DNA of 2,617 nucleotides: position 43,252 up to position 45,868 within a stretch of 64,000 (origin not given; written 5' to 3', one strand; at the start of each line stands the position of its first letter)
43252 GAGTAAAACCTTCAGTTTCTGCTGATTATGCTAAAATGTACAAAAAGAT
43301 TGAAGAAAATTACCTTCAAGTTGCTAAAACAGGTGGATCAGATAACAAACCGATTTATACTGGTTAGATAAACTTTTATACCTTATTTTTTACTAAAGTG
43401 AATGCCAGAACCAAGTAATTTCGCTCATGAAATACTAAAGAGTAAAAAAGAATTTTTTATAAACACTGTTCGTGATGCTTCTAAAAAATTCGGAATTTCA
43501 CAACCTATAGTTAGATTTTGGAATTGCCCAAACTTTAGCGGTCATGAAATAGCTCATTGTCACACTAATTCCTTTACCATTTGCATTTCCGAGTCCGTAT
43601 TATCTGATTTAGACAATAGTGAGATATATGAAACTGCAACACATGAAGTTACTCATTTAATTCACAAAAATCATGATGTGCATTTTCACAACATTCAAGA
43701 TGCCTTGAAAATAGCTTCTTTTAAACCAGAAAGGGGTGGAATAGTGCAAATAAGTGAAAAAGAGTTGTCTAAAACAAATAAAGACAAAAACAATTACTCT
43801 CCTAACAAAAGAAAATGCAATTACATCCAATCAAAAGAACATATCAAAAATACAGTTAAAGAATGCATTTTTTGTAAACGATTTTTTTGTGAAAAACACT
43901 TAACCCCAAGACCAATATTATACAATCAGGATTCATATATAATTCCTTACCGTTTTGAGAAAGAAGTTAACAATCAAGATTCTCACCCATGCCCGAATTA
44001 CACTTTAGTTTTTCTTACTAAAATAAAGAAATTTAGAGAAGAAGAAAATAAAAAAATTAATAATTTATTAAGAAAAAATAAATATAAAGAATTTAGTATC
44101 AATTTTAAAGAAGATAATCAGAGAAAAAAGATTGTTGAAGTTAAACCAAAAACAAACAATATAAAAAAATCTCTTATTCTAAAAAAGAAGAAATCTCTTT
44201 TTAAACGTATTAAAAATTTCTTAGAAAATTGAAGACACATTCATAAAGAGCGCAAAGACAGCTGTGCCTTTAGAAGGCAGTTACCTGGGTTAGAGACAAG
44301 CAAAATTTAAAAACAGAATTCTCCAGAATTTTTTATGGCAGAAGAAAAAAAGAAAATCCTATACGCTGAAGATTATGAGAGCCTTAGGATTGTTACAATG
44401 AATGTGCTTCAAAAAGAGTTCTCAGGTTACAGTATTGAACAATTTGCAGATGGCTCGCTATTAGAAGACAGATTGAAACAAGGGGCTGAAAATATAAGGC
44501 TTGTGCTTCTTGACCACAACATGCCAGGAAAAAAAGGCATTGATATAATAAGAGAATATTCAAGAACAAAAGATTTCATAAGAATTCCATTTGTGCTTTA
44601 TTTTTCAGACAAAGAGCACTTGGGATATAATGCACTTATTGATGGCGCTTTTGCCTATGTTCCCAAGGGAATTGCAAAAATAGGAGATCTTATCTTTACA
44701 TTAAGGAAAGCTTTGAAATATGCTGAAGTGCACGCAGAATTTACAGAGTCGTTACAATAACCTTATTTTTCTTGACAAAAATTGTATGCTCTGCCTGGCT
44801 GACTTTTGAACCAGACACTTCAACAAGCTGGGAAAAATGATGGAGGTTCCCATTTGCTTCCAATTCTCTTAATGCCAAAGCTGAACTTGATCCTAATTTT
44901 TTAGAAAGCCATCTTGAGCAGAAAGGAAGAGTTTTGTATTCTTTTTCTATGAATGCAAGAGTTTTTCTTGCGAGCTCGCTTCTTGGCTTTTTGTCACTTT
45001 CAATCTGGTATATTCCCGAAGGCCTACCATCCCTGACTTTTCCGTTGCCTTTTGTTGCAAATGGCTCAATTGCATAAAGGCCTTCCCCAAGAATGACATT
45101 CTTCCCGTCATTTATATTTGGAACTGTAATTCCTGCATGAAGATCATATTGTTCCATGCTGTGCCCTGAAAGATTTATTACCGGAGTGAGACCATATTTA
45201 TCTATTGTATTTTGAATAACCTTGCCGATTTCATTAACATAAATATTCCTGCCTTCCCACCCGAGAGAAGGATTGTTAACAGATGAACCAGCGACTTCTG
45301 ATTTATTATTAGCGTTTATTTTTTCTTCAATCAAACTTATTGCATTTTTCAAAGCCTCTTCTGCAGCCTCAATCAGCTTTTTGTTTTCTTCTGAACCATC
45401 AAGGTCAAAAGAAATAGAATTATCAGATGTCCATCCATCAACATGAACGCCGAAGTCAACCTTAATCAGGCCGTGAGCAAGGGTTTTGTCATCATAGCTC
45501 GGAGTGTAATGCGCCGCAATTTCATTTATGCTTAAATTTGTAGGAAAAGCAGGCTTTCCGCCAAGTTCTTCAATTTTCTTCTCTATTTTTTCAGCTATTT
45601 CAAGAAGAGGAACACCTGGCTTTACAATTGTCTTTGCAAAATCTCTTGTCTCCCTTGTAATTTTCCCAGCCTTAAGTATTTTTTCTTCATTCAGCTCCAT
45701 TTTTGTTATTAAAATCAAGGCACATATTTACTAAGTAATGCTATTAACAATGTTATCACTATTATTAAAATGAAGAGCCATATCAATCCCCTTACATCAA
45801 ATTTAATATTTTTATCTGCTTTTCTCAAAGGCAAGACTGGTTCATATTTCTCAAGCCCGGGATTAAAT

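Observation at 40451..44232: Cdc48 operon flanked by a Zn-ribbon/AbrB protein, a 46-aa ORF and a WLM/SprT-like protease fused to an AN1-like zinc finger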

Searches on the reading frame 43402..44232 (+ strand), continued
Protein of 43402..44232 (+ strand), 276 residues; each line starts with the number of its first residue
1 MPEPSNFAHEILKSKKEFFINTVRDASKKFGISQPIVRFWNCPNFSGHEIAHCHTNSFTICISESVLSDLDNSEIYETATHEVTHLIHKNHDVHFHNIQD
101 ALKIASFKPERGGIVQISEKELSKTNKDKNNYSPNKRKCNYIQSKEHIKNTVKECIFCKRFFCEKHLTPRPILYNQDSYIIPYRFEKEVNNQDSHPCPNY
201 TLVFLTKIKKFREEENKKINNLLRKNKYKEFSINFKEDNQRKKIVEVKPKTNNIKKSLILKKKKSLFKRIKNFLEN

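Call 80: search_protein_families(library=pfam, proteins=[P0011, P0012, P0015, P0019, P0020, P0021, P0026, P0031, P0037, P0042], max_evalue=0.01)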
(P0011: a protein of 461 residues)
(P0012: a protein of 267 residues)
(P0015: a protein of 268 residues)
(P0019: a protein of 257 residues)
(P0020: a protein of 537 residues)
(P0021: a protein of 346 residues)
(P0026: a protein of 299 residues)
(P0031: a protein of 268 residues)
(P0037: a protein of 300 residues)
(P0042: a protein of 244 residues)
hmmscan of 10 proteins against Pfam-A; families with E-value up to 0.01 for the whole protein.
P0011 (461 aa): 0 families

P0012 (267 aa): 0 families

P0015 (268 aa): 0 families

P0019 (257 aa): 3 families
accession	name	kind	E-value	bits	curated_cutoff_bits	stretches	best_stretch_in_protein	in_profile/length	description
PF08325.16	WLM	-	2e-06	28.5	26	1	66-114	75-123/190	WLM domain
PF12675.12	DUF3795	-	0.0065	17.4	22.6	0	129-160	49-80/83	Protein of unknown function (DUF3795)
PF01428.23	zf-AN1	-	0.0089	16.6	27.9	1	136-164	1-30/40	AN1-like Zinc finger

P0020 (537 aa): 2 families
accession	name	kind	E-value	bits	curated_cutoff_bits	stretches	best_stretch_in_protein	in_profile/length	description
PF01428.23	zf-AN1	-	1.5e-07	31.8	27.9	1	273-310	1-39/40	AN1-like Zinc finger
PF01863.23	YgjP-like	-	6e-06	26.8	26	1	66-102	156-192/207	YgjP-like, metallopeptidase domain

P0021 (346 aa): 4 families
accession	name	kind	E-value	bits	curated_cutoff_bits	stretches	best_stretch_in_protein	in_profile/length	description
PF01863.23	YgjP-like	-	0.0018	18.7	26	1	65-96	157-188/207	YgjP-like, metallopeptidase domain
PF04236.20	Transp_Tc5_C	-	0.0037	18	27.4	0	232-260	27-54/63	Tc5 transposase C-terminal domain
PF17982.7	C5HCH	-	0.0072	16.9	26.3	0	239-262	6-28/50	NSD Cys-His rich domain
PF12675.12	DUF3795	-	0.0079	17.1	22.6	0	123-158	46-81/83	Protein of unknown function (DUF3795)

P0026 (299 aa): 2 families
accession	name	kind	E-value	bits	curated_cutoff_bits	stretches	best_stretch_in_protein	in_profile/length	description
PF10263.15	SprT-like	-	0.001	19.4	25.6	1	53-110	37-96/108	SprT-like family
PF01428.23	zf-AN1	-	0.0024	18.4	27.9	0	146-174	1-30/40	AN1-like Zinc finger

P0031 (268 aa): 2 families
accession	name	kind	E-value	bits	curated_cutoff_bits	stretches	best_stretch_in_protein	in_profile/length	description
PF01428.23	zf-AN1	-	0.0016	18.9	27.9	1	139-168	1-31/40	AN1-like Zinc finger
PF21209.4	Bac_rhamnosid-like_N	-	0.0035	17.3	27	1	195-242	160-207/209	Alpha-rhamnosidase-like, bacteroidetes, N-terminal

P0037 (300 aa): 1 family
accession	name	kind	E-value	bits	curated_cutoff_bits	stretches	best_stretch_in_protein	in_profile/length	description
PF12675.12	DUF3795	-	0.0061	17.4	22.6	1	131-161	51-81/83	Protein of unknown function (DUF3795)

P0042 (244 aa): 1 family
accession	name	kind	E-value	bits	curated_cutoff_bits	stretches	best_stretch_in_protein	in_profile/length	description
PF12675.12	DUF3795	-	0.0093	16.9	22.6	0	100-158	29-81/83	Protein of unknown function (DUF3795)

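Call 83: find_related_loci(query=A4, collection=viral_contigs, flank=6000)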
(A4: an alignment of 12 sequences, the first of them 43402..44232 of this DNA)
Query A4 (276 aa) in viral_contigs; peptide patterns used: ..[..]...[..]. (x = any residue, [..] = any of these).
9 stretches matched a pattern, but none encodes a relative of the query by tblastn (E <= 1e-3).

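Call 85: find_related_loci(query=A7, collection=viral_contigs, flank=6000)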
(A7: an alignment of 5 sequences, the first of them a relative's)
Query A7 (281 aa) in viral_contigs; peptide patterns used: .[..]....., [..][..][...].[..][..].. (x = any residue, [..] = any of these).
532 stretches matched a pattern, but none encodes a relative of the query by tblastn (E <= 1e-3).

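Call 86: find_encoding_contigs(protein=P0034, flank=6000, max_places=1)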
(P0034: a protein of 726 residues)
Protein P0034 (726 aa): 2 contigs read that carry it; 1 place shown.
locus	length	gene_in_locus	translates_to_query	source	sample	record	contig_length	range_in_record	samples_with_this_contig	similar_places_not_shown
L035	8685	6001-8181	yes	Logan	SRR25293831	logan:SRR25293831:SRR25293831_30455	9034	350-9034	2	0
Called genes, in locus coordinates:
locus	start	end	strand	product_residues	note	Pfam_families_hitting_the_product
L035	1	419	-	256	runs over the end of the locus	?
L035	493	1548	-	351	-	PF02899:Phage_int_SAM_1, PF00589:Phage_integrase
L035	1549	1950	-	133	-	-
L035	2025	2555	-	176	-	PF00239:Resolvase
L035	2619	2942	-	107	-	-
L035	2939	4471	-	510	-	-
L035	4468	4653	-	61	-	-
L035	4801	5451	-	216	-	-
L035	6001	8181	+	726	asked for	PF05048:NosD (weak)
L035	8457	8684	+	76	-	?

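Call 87: find_encoding_contigs(protein=P0157, flank=6000, max_places=1)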
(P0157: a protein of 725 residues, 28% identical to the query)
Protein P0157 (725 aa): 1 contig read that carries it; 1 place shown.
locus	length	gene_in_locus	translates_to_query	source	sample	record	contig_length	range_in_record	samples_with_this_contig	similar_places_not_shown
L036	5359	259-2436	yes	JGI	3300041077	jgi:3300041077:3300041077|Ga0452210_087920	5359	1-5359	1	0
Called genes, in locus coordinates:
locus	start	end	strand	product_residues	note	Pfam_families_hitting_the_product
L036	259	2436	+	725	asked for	-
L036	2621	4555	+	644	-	PF03063:Prismane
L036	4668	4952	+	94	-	-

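Call 88: find_encoding_contigs(protein=P0156, flank=6000, max_places=1)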
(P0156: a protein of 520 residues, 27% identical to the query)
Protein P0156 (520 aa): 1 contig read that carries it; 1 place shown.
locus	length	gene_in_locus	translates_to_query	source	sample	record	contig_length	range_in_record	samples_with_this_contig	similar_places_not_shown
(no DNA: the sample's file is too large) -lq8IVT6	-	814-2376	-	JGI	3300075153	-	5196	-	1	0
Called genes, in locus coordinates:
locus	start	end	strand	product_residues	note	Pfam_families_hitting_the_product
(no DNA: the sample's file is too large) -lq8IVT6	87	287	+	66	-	-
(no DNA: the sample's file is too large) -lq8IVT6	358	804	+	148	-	-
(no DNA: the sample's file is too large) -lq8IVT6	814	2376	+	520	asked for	PF08325:WLM (faint)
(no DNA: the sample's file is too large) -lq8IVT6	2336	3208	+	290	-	-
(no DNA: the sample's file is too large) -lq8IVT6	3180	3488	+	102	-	-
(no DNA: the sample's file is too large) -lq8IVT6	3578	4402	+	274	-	PF13563:2_5_RNA_ligase2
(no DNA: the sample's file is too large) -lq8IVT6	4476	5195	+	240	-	?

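Call 89: find_encoding_contigs(protein=P0062, flank=6000, max_places=1)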
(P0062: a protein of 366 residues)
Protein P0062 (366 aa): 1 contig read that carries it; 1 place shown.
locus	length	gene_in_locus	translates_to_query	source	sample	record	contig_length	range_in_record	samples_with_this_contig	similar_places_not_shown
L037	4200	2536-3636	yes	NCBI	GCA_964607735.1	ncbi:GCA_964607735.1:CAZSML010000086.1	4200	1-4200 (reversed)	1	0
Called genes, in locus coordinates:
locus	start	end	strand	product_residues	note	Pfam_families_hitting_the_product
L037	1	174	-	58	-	?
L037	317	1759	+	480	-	PF00801:PKD, PF18911:PKD_4, PF00801:PKD, PF02369:Big_1 (weak), PF13620:CarboxypepD_reg, PF13715:CarbopepD_reg_2 (weak), PF17210:SdrD_B (weak), PF17802:SpaA (weak), +1 more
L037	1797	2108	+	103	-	-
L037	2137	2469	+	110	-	PF18692:DUF5640 (weak)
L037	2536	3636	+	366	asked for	-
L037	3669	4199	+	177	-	?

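Call 92: list_cluster_members(proteins=[P0002, P0003, P0004, P0005, P0006, P0007, P0009, P0019, P0027, P0062])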
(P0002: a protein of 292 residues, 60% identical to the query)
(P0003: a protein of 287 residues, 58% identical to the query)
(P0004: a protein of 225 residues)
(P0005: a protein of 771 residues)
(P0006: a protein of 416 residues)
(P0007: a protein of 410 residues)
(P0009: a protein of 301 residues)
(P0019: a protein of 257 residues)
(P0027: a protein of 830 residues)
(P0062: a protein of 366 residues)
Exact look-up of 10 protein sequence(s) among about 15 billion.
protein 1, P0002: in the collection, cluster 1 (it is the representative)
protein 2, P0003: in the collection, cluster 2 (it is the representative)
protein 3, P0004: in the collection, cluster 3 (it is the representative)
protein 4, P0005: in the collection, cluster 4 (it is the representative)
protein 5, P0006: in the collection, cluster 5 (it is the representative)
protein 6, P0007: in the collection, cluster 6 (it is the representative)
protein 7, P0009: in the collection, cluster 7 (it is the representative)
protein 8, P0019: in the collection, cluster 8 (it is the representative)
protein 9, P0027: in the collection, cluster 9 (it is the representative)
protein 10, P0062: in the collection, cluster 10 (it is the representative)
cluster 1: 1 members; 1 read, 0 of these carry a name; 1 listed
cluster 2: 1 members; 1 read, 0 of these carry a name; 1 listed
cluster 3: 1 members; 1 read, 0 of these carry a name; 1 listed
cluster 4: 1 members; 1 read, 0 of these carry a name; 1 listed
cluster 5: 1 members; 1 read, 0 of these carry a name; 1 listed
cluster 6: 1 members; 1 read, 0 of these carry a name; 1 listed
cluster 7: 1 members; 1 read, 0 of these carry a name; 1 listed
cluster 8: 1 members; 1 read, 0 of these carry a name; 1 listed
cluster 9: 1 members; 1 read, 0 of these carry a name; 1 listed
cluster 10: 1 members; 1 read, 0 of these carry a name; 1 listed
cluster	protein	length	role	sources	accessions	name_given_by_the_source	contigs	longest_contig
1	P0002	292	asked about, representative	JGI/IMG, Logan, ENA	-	-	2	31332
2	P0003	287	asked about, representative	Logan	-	-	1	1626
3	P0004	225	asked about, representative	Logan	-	-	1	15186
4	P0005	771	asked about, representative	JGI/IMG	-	-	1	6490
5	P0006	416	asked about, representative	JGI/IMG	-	-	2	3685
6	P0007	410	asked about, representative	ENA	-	-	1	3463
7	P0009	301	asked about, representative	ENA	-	-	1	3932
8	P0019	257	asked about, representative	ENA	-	-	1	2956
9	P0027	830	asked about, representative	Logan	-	-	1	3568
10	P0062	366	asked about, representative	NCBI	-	-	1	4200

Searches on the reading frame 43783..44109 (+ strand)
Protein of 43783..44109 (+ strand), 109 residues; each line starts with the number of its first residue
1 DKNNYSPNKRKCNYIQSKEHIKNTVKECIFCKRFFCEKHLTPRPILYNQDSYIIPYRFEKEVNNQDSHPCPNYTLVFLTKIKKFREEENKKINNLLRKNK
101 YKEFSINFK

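Call 77: predict_structure(alignment_id=A6)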
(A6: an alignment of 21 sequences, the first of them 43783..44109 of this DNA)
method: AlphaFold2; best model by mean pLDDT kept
length: 109 residues; sequences in the alignment: 21
mean_pLDDT: 82.7   pTM: 0.69
mean pLDDT of the five models: 82.7, 82.0, 80.4, 80.0, 79.1
residues with pLDDT >= 90: 58; 70-90: 25; 50-70: 21; < 50: 5
segments of 3 or more residues with pLDDT < 50: 1-5
pLDDT, mean of each block of 10 residues (from residue 1): 51 76 83 91 88 86 93 95 95 87 64
secondary structure, 60 per line:
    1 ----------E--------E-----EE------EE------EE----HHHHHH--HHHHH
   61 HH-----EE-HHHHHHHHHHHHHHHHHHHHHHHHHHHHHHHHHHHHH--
elements in order: H48-53 H56-62 H71-107

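Call 79: fold_search(model_id=the predicted structure, library=pdb)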
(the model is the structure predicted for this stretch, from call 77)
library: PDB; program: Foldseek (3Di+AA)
matches with E <= 10: 11; with E <= 0.001: 0
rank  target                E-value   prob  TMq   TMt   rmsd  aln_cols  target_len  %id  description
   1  1x4v_MODEL_1_A        9.0e-01  0.63  0.24  0.40   1.5        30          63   30  Solution structure of the zf-AN1 domain from human hypothetical protein LOC130617 (released 2005-11-15)
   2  5ij4_MODEL_1_A        3.5e+00  0.15  0.21  0.44   1.9        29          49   28  Solution structure of AN1-type zinc finger domain from Cuz1 (Cdc48 associated ubiquitin-like/zinc-finger prote (released 2016-10-05)
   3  6wcw_A                4.0e+00  0.09  0.22  0.11   6.6        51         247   14  Structure of human Rubicon RH domain in complex with GTP-bound Rab7 (released 2020-07-01)
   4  8otz_B5               6.3e+00  0.05  0.25  0.12  16.8        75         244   20  48-nm repeat of the native axonemal doublet microtubule from bovine sperm (released 2023-11-22)
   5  1wfe_MODEL_1_A        6.8e+00  0.15  0.24  0.30   1.4        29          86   21  Solution structure of the 2nd zf-AN1 domain of mouse RIKEN cDNA 2310008M20 protein (released 2004-11-26)
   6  1wem_MODEL_1_A        7.2e+00  0.02  0.19  0.25  10.5        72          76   21  Solution structure of PHD domain in death inducer-obliterator 1(DIO-1) (released 2004-11-25)
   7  7rro_i                8.3e+00  0.03  0.25  0.12  17.5        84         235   17  Structure of the 48-nm repeat doublet microtubule from bovine tracheal cilia (released 2021-10-27)
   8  2d3i                  8.3e+00  0.01  0.15  0.04   6.6        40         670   12  Crystal Structure of Aluminum-Bound Ovotransferrin at 2.15 Angstrom Resolution (released 2005-11-29)
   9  5arg                  8.9e+00  0.06  0.20  0.05   2.3        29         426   28  SMYD2 in complex with SGC probe BAY-598 (released 2016-04-27)
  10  4gng_D                8.9e+00  0.04  0.16  0.17   3.4        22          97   27  Crystal Structure of NSD3 tandem PHD5-C5HCH domains complexed with H3K9me3 peptide (released 2013-01-02)
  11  7d2t_B                8.9e+00  0.02  0.19  0.16   8.6        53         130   19  Crystal structure of Rsu1/PINCH1_LIM45C complex (released 2021-02-24)

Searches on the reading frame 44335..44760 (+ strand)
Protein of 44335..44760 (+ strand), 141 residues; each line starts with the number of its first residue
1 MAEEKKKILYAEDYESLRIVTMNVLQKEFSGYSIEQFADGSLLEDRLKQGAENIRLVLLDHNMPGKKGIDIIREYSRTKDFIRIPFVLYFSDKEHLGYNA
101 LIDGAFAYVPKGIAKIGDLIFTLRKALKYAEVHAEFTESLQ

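Call 3: search_protein_families(library=pfam, proteins=[window:44335-44760:+], max_evalue=1)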
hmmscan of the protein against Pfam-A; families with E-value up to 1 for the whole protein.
window:44335-44760:+ (141 aa): 1 family
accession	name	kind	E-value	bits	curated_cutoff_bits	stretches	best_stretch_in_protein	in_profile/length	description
PF00072.30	Response_reg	-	2.1e-09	38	30.2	1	8-114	1-102/111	Response regulator receiver domain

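Call 4: search_protein_families(library=ncbifam, proteins=[window:44335-44760:+], max_evalue=1)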
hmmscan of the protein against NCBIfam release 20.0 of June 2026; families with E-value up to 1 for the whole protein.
window:44335-44760:+ (141 aa): 46 families (the best 25 are shown)
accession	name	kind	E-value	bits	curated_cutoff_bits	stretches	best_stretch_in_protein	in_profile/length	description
NF046022.1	RespRegCpdRBruc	equivalog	9.6e-08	32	180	1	7-90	3-82/120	cell cycle two-component system response regulator CpdR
NF011896.0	PRK15369.1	equivalog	4.9e-07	29.6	242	1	5-112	3-107/211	two component system response regulator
NF008378.0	PRK11173.1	equivalog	2.2e-06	27.2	334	1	6-81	4-75/238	two-component system response regulator ArcA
TIGR01818.1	ntrC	equivalog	2.9e-06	26.4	558.6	1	9-131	2-118/463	nitrogen regulation protein NR(I)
NF052313.1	T9SS_RR_PorX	equivalog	3.1e-06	26.2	300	1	7-138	2-127/513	T9SS response regulator signal transducer PorX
NF047654.1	DiguCycDgcRLepto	equivalog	5e-06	25.6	500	1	5-135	2-128/295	diguanylate cyclase DgcR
NF007901.0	PRK10610.1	equivalog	8.1e-06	26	189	1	1-111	1-109/129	chemotaxis response regulator CheY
NF051850.1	RespRegRprY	equivalog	1.1e-05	25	370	1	3-111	2-105/234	response regulator transcription factor RprY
TIGR02154.1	PhoB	equivalog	1.2e-05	24.8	296.2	1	6-112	3-106/226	phosphate regulon transcriptional regulator PhoB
NF007005.1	PRK09468.1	equivalog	1.9e-05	24.2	331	1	4-112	2-105/237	osmolarity response regulator transcription factor OmpR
NF008034.0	PRK10766.1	equivalog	2.6e-05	23.8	275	1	7-84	4-76/231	two-component system response regulator TorR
NF041733.1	resp_reg_CseB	equivalog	2.8e-05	23.6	350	1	7-135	2-123/228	two-component system response regulator CseB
NF040689.1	MtrAB_MtrA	equivalog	9.4e-05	21.9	300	1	11-131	4-117/219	MtrAB system response regulator MtrA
NF007982.1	PRK10710.1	equivalog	0.00011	21.8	380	1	4-93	6-88/235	envelope stress response regulator BaeR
NF008199.0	PRK10955.1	equivalog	0.00015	21.8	341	1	6-115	2-104/232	envelope stress response regulator transcription factor CpxR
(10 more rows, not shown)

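Call 73: search_protein_families(library=padloc, proteins=[window:44335-44760:+], max_evalue=0.01)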
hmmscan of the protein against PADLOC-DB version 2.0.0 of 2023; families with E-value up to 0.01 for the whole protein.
window:44335-44760:+ (141 aa): 0 families

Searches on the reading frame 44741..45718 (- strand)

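Call 3: search_protein_families(library=pfam, proteins=[window:44741-45718:-], max_evalue=1)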
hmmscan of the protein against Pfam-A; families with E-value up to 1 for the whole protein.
window:44741-45718:- (325 aa): 2 families
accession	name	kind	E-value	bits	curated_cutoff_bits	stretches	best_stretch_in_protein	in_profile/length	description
PF00557.29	Peptidase_M24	-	4.4e-23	82.6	23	1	12-237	1-190/208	Metallopeptidase family M24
PF03738.19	GSP_synth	-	0.12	12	29.3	1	112-182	253-322/371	Glutathionylspermidine synthase preATP-grasp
